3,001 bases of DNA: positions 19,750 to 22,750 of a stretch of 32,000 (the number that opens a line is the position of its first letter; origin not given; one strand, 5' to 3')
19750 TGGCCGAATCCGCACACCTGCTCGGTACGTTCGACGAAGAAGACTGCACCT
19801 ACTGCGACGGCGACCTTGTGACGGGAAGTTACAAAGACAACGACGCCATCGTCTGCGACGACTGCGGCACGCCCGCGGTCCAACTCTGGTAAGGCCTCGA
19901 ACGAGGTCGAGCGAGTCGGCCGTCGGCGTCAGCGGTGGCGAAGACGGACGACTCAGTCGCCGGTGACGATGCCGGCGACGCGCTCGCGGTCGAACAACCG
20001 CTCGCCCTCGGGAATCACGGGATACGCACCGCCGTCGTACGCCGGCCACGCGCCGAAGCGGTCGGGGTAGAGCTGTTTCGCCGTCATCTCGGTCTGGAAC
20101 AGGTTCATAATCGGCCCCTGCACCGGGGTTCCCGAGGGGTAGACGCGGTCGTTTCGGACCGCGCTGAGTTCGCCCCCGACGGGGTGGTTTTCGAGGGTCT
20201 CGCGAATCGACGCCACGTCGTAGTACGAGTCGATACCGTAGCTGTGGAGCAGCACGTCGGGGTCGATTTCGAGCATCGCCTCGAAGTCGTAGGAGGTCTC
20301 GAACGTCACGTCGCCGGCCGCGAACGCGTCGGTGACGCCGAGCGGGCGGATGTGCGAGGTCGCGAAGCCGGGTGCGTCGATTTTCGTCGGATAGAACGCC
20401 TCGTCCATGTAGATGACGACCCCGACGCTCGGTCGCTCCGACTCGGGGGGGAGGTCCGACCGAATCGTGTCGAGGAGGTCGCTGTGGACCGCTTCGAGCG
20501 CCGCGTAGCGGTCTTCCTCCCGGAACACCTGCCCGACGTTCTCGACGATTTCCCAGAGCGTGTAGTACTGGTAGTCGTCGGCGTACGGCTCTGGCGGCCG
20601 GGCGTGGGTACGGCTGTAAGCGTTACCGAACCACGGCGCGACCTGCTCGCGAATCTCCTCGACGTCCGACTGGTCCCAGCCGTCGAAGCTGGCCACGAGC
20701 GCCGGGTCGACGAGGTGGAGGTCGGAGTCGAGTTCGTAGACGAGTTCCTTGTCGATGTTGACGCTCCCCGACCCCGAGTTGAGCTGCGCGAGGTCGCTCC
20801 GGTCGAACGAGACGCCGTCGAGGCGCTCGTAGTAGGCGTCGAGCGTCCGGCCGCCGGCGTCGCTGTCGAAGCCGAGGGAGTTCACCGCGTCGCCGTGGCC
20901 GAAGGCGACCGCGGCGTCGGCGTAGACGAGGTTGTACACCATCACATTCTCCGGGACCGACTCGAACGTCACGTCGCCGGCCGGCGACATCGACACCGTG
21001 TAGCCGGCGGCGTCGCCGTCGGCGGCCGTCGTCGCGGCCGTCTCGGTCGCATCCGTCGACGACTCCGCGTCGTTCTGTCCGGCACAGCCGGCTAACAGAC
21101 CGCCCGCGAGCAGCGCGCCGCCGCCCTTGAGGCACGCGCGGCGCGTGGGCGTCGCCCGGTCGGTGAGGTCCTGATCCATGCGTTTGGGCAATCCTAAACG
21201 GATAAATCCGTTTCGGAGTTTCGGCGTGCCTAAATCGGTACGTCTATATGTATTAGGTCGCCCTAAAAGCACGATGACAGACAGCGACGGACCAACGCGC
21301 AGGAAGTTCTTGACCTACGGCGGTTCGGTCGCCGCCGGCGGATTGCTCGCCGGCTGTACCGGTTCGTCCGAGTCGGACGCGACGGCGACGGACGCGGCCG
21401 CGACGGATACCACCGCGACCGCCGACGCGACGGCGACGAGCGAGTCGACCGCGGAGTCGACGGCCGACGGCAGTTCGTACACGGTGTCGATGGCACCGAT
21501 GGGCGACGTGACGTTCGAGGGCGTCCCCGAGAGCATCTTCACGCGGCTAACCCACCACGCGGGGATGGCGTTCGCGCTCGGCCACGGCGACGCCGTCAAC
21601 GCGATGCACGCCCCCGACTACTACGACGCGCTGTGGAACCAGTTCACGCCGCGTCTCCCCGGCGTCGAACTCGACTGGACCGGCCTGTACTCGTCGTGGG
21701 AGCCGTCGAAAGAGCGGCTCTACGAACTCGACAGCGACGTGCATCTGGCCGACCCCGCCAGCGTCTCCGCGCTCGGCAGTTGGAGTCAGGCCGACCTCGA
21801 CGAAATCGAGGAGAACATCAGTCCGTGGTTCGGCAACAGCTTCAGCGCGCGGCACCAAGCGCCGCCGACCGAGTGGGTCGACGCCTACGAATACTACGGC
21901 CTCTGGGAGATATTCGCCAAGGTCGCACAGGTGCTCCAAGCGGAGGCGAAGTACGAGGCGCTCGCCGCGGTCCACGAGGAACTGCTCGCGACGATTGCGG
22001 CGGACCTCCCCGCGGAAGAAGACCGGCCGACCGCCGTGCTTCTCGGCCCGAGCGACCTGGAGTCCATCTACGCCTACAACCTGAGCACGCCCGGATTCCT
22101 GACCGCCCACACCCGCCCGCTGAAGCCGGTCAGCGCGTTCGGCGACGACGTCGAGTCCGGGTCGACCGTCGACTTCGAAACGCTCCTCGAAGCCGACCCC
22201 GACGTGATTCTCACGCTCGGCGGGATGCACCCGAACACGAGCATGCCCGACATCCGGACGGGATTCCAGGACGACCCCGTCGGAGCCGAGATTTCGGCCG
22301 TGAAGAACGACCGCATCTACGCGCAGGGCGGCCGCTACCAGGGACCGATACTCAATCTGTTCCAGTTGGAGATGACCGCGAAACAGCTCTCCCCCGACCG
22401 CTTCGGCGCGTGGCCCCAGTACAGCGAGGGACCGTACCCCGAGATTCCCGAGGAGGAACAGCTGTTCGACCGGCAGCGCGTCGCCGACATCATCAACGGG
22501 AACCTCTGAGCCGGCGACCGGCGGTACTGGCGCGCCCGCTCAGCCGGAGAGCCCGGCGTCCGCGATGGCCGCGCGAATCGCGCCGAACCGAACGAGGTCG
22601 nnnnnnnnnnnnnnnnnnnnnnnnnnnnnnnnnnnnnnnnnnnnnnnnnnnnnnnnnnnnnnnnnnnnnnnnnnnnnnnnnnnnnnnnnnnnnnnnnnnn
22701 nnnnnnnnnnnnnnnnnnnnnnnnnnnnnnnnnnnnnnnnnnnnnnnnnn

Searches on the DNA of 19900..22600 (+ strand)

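Call 20: search_dna_similar(query=window:19900-22600:+, collection=plasmids, mode=near, max_rows=15)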
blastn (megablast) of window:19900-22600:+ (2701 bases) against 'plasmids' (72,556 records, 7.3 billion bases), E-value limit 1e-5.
Records with a match: 10; places in all: 16; records where one place covers at least 80% of the query: 4.
Best place of each record, by identity: 95-99% 2; 90-95% 2; 80-90% 2; 60-80% 4.
By first word of the organism name: Haloferax 6; Halarchaeum 1; Halorussus 1; Haloterrigena 1; Halostagnicola 1.
By predicted mobility (MOB-suite, as given by PLSDB): non-mobilizable 10.
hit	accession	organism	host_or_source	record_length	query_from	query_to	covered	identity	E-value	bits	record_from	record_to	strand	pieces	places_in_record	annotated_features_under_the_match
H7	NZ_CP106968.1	Haloferax alexandrinus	-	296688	1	2701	100%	97.0%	0e+0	4567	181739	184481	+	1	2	ABC transporter substrate-binding protein (x2) | hutH: histidine ammonia-lyase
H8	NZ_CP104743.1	Haloferax lucentense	-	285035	1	2701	100%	96.8%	0e+0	4540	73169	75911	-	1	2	ABC transporter substrate-binding protein (x2) | twin-arginine translocation signal domain-containing protein | hutH: histidine ammonia-lyase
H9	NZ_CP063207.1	Haloferax gibbonsii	cultured ...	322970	46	2701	98%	91.7%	0e+0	3663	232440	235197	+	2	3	ABC transporter substrate-binding protein (x2) | hutH: histidine ammonia-lyase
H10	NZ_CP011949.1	Haloferax gibbonsii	whole genome,saline saltern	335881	46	2701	98%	91.6%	0e+0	3657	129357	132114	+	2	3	ABC transporter substrate-binding protein (x2) | hutH: histidine ammonia-lyase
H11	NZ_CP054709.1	Halarchaeum sp. CBA1220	solar salt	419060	1527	2610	40%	78.3%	0e+0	673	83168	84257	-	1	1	ABC transporter substrate-binding protein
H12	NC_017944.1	Haloferax mediterranei ATCC 33500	-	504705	1562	2604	39%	80.8%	0e+0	806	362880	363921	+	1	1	ABC transporter substrate-binding protein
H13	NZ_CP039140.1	Haloferax mediterranei ATCC 33500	Cell culture,Spain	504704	1565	2604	39%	80.8%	0e+0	806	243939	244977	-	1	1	ABC transporter substrate-binding protein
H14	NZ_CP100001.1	Halorussus vallis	cell culture,saline soil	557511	1562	2618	39%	76.2%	2e-149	538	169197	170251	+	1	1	none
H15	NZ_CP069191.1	Haloterrigena salifodinae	Salt Microbe,Salt Mine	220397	1583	2596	38%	75.5%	3e-131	477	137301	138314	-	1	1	ABC transporter substrate-binding protein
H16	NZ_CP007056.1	Halostagnicola larsenii XH-48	-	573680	1579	2603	38%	72.7%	6e-84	320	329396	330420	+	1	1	ABC transporter substrate-binding protein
